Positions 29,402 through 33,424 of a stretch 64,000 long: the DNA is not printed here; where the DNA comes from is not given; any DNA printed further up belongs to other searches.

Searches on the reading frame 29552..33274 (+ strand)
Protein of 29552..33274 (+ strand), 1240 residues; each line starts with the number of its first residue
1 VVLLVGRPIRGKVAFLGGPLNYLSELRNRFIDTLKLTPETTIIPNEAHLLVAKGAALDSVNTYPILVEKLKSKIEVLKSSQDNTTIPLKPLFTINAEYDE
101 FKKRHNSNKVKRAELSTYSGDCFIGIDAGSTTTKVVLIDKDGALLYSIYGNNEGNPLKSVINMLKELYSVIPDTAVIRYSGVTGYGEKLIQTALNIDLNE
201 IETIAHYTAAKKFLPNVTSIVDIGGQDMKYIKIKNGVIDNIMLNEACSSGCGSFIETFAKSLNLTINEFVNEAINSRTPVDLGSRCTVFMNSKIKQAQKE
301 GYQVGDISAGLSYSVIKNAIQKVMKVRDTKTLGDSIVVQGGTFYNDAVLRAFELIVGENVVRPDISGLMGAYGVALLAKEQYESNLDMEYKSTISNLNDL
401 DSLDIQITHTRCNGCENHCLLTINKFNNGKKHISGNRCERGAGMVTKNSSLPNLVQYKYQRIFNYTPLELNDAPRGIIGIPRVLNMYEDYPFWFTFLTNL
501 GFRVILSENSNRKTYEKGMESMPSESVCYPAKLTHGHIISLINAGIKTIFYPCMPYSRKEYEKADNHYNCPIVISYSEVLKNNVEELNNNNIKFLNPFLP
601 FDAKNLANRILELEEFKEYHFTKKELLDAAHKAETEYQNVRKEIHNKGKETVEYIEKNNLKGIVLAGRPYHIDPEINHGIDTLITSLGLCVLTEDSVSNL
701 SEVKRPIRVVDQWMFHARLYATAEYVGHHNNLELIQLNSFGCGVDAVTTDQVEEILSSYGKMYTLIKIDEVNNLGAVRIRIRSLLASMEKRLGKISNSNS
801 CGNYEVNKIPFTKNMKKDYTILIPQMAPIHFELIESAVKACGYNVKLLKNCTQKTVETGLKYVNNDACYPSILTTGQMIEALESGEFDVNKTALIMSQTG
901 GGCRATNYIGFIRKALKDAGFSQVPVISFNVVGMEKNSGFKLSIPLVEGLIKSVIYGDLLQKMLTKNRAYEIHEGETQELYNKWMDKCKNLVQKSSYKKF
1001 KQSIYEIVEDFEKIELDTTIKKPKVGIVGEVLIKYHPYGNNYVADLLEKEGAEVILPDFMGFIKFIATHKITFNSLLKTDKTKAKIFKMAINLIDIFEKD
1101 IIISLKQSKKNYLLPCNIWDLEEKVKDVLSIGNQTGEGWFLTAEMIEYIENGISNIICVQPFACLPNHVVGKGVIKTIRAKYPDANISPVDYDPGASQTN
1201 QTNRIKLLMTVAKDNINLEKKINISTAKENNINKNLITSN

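Call 12: search_protein_families(library=pfam, proteins=[window:29552-33274:+])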
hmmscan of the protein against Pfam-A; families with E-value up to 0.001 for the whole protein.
window:29552-33274:+ (1240 aa): 2 families
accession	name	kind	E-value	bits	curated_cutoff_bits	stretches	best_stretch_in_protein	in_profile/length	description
PF09989.15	DUF2229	-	2.5e-90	302.3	29.4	1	478-697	2-218/218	CoA enzyme activase uncharacterised domain (DUF2229)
PF01869.26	BcrAD_BadFG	-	1.1e-34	120.6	31.5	1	124-378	1-271/271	BadF/BadG/BcrA/BcrD ATPase family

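Call 56: find_homologous_proteins(query=window:29552-33274:+, max_evalue=1e-100)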
Query window:29552-33274:+ (1240 aa): 8000 proteins with E <= 1e-100 among 8000 candidates; the best 120 are listed.
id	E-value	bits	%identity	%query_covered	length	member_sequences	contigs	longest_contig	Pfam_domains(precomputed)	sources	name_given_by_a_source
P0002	0.0e+0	2799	100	100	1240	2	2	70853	PF01869.27,PF09989.16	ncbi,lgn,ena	-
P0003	0.0e+0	2562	88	99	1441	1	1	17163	PF01869.27,PF09989.16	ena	-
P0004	0.0e+0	2450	85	100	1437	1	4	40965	PF01869.27,PF09989.16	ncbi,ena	-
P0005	0.0e+0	2442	84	99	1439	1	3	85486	PF01869.27,PF01548.24,PF09989.16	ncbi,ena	-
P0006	0.0e+0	2433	84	99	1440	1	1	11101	PF01869.27,PF09989.16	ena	-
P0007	0.0e+0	2433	84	99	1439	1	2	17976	PF01869.27,PF09989.16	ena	-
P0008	0.0e+0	2432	84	99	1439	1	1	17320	PF01869.27,PF09989.16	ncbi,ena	-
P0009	0.0e+0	2431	84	99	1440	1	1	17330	PF01869.27,PF09989.16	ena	-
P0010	0.0e+0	2431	84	99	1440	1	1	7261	PF01869.27,PF09989.16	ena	-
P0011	0.0e+0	2430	84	99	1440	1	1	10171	PF01869.27,PF09989.16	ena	-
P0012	0.0e+0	2429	84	99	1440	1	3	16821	PF01869.27,PF09989.16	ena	-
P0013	0.0e+0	2429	84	99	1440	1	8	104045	PF01869.27,PF09989.16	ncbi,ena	-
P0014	0.0e+0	2429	84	99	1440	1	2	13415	PF01869.27,PF09989.16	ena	-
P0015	0.0e+0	2429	84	99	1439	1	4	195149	PF01869.27,PF01548.24,PF09989.16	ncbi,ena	-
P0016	0.0e+0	2429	84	99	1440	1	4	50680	PF01869.27,PF09989.16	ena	-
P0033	0.0e+0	2397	82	99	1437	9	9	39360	PF01869.27,PF09989.16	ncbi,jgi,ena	-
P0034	0.0e+0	2396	82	99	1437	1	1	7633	PF01869.27,PF01548.24,PF09989.16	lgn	-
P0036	0.0e+0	2395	82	99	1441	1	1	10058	PF01869.27,PF01548.24,PF09989.16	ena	-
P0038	0.0e+0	2393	82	99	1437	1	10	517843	PF01869.27,PF09989.16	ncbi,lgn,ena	-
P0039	0.0e+0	2392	82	99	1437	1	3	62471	PF01869.27,PF09989.16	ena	-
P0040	0.0e+0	2391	82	99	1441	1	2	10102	PF01869.27,PF01548.24,PF09989.16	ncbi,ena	-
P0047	0.0e+0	2362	81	100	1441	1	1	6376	PF01869.27,PF00480.27,PF01548.24,PF09989.16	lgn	-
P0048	0.0e+0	2362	81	99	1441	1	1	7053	PF01869.27,PF00480.27,PF01548.24,PF09989.16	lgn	-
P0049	0.0e+0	2360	81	100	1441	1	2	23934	PF01869.27,PF00480.27,PF01548.24,PF09989.16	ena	-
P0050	0.0e+0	2360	81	100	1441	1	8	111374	PF01869.27,PF00480.27,PF01548.24,PF09989.16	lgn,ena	-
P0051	0.0e+0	2360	81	99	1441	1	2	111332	PF01869.27,PF00480.27,PF01548.24,PF09989.16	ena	-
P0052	0.0e+0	2360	81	99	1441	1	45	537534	PF01869.27,PF00480.27,PF01548.24,PF09989.16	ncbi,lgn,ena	-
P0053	0.0e+0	2359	81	99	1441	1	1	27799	PF01869.27,PF00480.27,PF01548.24,PF09989.16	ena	-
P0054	0.0e+0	2359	81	99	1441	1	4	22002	PF01869.27,PF00480.27,PF01548.24,PF09989.16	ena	-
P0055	0.0e+0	2359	81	99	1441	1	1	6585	PF01869.27,PF00480.27,PF01548.24,PF09989.16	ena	-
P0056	0.0e+0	2359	81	100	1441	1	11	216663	PF01869.27,PF00480.27,PF01548.24,PF09989.16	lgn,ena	-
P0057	0.0e+0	2359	81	100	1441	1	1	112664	PF01869.27,PF00480.27,PF01548.24,PF09989.16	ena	-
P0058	0.0e+0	2358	81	100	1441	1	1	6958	PF01869.27,PF00480.27,PF01548.24,PF09989.16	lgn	-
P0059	0.0e+0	2358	81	99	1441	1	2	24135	PF01869.27,PF00480.27,PF01548.24,PF09989.16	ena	-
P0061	0.0e+0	2358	81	99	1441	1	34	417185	PF01869.27,PF00480.27,PF01548.24,PF09989.16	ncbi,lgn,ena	-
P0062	0.0e+0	2358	81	100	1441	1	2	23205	PF01869.27,PF00480.27,PF01548.24,PF09989.16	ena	-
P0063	0.0e+0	2358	81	99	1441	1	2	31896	PF01869.27,PF01548.24,PF09989.16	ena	-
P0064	0.0e+0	2358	81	99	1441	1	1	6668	PF01869.27,PF00480.27,PF01548.24,PF09989.16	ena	-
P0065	0.0e+0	2358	81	99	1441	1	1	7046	PF01869.27,PF00480.27,PF01548.24,PF09989.16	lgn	-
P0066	0.0e+0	2358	81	99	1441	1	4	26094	PF01869.27,PF00480.27,PF01548.24,PF09989.16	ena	-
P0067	0.0e+0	2357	81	99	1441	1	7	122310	PF01869.27,PF00480.27,PF01548.24,PF09989.16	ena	-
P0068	0.0e+0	2357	81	99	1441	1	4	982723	PF01869.27,PF00480.27,PF01548.24,PF09989.16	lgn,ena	-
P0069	0.0e+0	2357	81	99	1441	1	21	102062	PF01869.27,PF00480.27,PF01548.24,PF09989.16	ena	-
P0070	0.0e+0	2357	81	99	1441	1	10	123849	PF01869.27,PF00480.27,PF01548.24,PF09989.16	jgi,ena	-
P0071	0.0e+0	2357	81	99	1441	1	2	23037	PF01869.27,PF00480.27,PF01548.24,PF09989.16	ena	-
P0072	0.0e+0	2357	81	99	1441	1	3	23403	PF01869.27,PF00480.27,PF01548.24,PF09989.16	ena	-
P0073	0.0e+0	2357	81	99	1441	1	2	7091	PF01869.27,PF00480.27,PF01548.24,PF09989.16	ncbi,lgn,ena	-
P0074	0.0e+0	2357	81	99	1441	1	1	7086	PF01869.27,PF00480.27,PF01548.24,PF09989.16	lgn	-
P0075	0.0e+0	2356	81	99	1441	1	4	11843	PF01869.27,PF00480.27,PF01548.24,PF09989.16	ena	-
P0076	0.0e+0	2356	81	99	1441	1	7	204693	PF01869.27,PF00480.27,PF01548.24,PF09989.16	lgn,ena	-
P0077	0.0e+0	2356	81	99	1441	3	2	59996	PF01869.27,PF00480.27,PF01548.24,PF09989.16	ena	-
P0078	0.0e+0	2356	81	99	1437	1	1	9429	PF01869.27,PF00480.27,PF01548.24,PF09989.16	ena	-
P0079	0.0e+0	2356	81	99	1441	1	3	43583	PF01869.27,PF00480.27,PF01548.24,PF09989.16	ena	-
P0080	0.0e+0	2356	81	99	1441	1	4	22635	PF01869.27,PF00480.27,PF01548.24,PF09989.16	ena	-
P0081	0.0e+0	2356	81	99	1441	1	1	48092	PF01869.27,PF00480.27,PF01548.24,PF09989.16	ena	-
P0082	0.0e+0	2356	81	99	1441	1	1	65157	PF01869.27,PF00480.27,PF01548.24,PF09989.16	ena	-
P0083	0.0e+0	2356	81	99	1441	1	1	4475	PF01869.27,PF00480.27,PF01548.24,PF09989.16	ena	-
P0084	0.0e+0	2356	81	99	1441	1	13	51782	PF01869.27,PF01548.24,PF09989.16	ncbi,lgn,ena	-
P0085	0.0e+0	2356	80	100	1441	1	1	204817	PF01869.27,PF00480.27,PF01548.24,PF09989.16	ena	-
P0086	0.0e+0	2356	81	99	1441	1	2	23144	PF01869.27,PF00480.27,PF01548.24,PF09989.16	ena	-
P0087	0.0e+0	2355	81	99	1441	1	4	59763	PF01869.27,PF00480.27,PF01548.24,PF09989.16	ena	-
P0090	0.0e+0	2355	81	99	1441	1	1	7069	PF01869.27,PF00480.27,PF01548.24,PF09989.16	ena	-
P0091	0.0e+0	2354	81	99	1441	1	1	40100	PF01869.27,PF00480.27,PF01548.24,PF09989.16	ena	-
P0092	0.0e+0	2354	81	99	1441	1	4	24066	PF01869.27,PF00480.27,PF01548.24,PF09989.16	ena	-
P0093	0.0e+0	2354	81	99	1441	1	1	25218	PF01869.27,PF00480.27,PF01548.24,PF09989.16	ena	-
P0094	0.0e+0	2353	81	99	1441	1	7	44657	PF01869.27,PF00480.27,PF01548.24,PF09989.16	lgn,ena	-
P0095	0.0e+0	2353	81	99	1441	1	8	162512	PF01869.27,PF01548.24,PF09989.16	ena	-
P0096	0.0e+0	2353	81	99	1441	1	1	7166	PF01869.27,PF00480.27,PF01548.24,PF09989.16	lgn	-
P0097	0.0e+0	2353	80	100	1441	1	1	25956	PF01869.27,PF00480.27,PF01548.24,PF09989.16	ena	-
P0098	0.0e+0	2352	81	99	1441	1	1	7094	PF01869.27,PF00480.27,PF01548.24,PF09989.16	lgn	-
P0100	0.0e+0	2351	81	99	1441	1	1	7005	PF01869.27,PF01548.24,PF09989.16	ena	-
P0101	0.0e+0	2351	81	99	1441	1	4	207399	PF01869.27,PF00480.27,PF01548.24,PF09989.16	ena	-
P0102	0.0e+0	2349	81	99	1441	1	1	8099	PF01869.27,PF00480.27,PF01548.24,PF09989.16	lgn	-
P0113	0.0e+0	2342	81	98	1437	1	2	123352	PF01869.27,PF01548.24,PF09989.16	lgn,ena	-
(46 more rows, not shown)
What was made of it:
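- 28957..33274 (+): Left flank: CoA-enzyme activase gene (BcrAD_BadFG + DUF2229), split by a +1 frameshift at about 29552-29586. Relatives have an intact 1437-1441 aa protein (call 56).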

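Call 57: find_encoding_contigs(protein=P0003, flank=10000, max_places=3)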
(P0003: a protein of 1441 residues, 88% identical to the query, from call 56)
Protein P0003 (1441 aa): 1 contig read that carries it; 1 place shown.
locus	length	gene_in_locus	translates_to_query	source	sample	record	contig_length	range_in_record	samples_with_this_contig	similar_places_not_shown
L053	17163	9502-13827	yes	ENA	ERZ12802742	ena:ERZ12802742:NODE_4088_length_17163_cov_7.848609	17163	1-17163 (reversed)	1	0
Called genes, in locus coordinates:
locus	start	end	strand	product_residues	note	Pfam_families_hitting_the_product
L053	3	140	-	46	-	?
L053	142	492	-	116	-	PF01934:HepT-like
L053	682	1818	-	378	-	PF02073:Peptidase_M29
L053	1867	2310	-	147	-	-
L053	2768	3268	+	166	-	PF04542:Sigma70_r2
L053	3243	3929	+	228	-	PF13490:zf-HC2 (weak)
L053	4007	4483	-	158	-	-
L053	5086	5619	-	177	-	PF07670:Gate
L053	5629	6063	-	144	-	PF07670:Gate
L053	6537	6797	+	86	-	PF04014:MazE_antitoxin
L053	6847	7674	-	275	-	PF00590:TP_methylase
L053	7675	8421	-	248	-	PF02384:N6_Mtase (weak), PF05175:MTS, PF05971:Methyltransf_10 (weak), PF02475:TRM5-TYW2_MTfase, PF06325:PrmA, PF12847:Methyltransf_18, PF13847:Methyltransf_31 (weak), PF07669:Eco57I, +2 more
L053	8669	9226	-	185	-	PF10646:Germane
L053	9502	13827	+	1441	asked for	PF01869:BcrAD_BadFG, PF09989:DUF2229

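Call 58: find_encoding_contigs(protein=P0004, flank=10000, max_places=3)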
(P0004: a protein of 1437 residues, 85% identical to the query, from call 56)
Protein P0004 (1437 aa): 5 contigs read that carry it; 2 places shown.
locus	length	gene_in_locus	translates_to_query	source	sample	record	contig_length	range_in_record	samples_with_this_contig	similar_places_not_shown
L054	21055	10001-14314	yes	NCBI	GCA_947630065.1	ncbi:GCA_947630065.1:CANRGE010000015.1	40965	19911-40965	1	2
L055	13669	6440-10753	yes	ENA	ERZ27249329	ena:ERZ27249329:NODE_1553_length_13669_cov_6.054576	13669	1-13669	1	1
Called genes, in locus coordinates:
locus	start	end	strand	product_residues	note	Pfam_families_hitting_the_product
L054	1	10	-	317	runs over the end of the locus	PF00005:ABC_tran, PF13304:AAA_21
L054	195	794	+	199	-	PF01169:GDT1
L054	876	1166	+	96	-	PF01985:CRS1_YhbY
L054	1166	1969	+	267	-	PF05822:UMPH-1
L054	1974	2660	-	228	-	PF06541:ABC_trans_CmpB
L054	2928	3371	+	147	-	PF00293:NUDIX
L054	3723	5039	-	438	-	-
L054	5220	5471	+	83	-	-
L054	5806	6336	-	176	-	PF07670:Gate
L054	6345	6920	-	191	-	PF07670:Gate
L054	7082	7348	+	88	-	PF04014:MazE_antitoxin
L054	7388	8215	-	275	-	PF00590:TP_methylase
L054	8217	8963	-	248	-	PF05175:MTS, PF05971:Methyltransf_10 (weak), PF01135:PCMT (weak), PF02475:TRM5-TYW2_MTfase, PF06325:PrmA, PF12847:Methyltransf_18, PF13847:Methyltransf_31, PF07669:Eco57I, +4 more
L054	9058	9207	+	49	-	-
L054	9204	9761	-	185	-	PF10646:Germane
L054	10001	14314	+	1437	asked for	PF01869:BcrAD_BadFG, PF09989:DUF2229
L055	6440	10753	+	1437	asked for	PF01869:BcrAD_BadFG, PF09989:DUF2229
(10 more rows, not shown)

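Call 59: find_encoding_contigs(protein=P0015, flank=10000, max_places=2)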
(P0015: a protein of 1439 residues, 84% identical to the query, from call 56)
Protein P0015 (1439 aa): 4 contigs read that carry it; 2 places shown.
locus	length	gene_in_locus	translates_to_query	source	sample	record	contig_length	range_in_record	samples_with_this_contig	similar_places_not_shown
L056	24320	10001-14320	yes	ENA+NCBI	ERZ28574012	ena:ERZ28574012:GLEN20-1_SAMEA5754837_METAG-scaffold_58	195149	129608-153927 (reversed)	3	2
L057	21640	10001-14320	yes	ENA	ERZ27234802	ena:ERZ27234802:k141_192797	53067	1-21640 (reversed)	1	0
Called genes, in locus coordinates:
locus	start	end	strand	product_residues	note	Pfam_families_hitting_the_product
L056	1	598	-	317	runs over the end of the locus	PF00005:ABC_tran, PF13304:AAA_21 (weak)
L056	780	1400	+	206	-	PF01169:GDT1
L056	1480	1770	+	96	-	PF01985:CRS1_YhbY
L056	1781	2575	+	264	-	PF05822:UMPH-1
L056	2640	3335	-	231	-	PF06541:ABC_trans_CmpB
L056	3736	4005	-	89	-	-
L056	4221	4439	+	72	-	-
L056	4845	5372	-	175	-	PF07670:Gate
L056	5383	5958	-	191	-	PF07670:Gate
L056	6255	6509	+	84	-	PF04014:MazE_antitoxin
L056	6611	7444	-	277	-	PF00590:TP_methylase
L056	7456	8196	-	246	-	PF02384:N6_Mtase (weak), PF05175:MTS, PF02475:TRM5-TYW2_MTfase (weak), PF06325:PrmA, PF12847:Methyltransf_18, PF13847:Methyltransf_31, PF13649:Methyltransf_25 (weak), PF07669:Eco57I (weak)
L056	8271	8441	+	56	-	-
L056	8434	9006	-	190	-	PF10646:Germane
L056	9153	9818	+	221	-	PF03006:HlyIII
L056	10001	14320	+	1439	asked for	PF01548:DEDD_Tnp_IS110 (faint), PF01869:BcrAD_BadFG, PF09989:DUF2229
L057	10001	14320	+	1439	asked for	PF01548:DEDD_Tnp_IS110 (faint), PF01869:BcrAD_BadFG, PF09989:DUF2229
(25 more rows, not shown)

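Call 87: find_encoding_contigs(protein=P0038, flank=10000, max_places=2)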
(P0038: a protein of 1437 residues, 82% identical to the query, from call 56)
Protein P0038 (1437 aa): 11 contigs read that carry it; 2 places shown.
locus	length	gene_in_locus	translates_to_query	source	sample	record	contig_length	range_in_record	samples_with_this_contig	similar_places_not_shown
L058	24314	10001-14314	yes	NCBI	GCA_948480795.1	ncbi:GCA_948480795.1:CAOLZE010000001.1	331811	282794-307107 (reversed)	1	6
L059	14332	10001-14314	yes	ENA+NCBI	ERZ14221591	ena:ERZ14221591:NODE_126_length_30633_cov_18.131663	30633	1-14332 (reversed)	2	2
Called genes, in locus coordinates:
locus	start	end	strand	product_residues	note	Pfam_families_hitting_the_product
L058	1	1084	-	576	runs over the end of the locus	PF02463:SMC_N (weak), PF13175:AAA_15, PF13304:AAA_21 (faint), PF20469:OLD-like_TOPRIM (weak)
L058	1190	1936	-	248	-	PF08843:AbiEii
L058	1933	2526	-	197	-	-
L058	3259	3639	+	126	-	-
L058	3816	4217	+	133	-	-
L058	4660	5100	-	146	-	-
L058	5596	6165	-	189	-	PF07670:Gate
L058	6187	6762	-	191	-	PF07670:Gate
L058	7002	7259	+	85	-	PF04014:MazE_antitoxin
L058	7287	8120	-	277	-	PF00590:TP_methylase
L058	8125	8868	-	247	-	PF10294:Methyltransf_16, PF02384:N6_Mtase, PF05175:MTS, PF02475:TRM5-TYW2_MTfase, PF06325:PrmA, PF12847:Methyltransf_18, PF13847:Methyltransf_31, PF13649:Methyltransf_25, +6 more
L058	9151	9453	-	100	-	PF10646:Germane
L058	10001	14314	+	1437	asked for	PF01869:BcrAD_BadFG, PF09989:DUF2229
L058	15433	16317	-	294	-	PF01734:Patatin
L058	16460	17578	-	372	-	PF01966:HD, PF13286:HD_assoc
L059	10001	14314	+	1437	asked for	PF01869:BcrAD_BadFG, PF09989:DUF2229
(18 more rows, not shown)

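Call 88: find_encoding_contigs(protein=P0013, flank=10000, max_places=2)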
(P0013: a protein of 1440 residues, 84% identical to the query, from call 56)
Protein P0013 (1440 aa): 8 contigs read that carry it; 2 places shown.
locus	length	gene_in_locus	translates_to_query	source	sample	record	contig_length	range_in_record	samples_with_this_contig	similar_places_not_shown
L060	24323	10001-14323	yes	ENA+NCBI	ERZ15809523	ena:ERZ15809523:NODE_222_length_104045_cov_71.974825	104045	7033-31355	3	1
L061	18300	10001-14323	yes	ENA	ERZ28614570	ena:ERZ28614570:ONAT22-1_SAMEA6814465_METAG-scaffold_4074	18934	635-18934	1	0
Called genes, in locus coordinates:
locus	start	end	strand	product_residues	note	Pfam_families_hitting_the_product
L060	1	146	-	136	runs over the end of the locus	-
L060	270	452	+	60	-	-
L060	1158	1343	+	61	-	-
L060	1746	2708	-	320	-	PF04471:Mrr_cat, PF22722:NA-iREase1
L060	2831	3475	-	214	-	PF11611:DUF4352 (weak)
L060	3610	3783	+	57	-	-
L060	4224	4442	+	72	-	-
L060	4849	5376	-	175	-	PF07670:Gate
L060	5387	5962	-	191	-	PF07670:Gate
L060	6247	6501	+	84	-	PF04014:MazE_antitoxin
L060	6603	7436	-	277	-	PF00590:TP_methylase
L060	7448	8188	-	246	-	PF02384:N6_Mtase, PF05175:MTS, PF07669:Eco57I, PF10294:Methyltransf_16 (weak), PF02475:TRM5-TYW2_MTfase (weak), PF03602:Cons_hypoth95 (weak), PF06325:PrmA, PF13847:Methyltransf_31, +4 more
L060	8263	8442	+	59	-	-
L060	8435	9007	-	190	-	PF10646:Germane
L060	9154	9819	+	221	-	PF03006:HlyIII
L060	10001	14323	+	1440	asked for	PF01869:BcrAD_BadFG, PF09989:DUF2229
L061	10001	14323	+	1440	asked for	PF01869:BcrAD_BadFG, PF09989:DUF2229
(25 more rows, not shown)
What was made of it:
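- The locus is variable and carries accessory genes, including an rve integrase and a PDDEXK_2 protein, in relatives (calls 59, 88).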
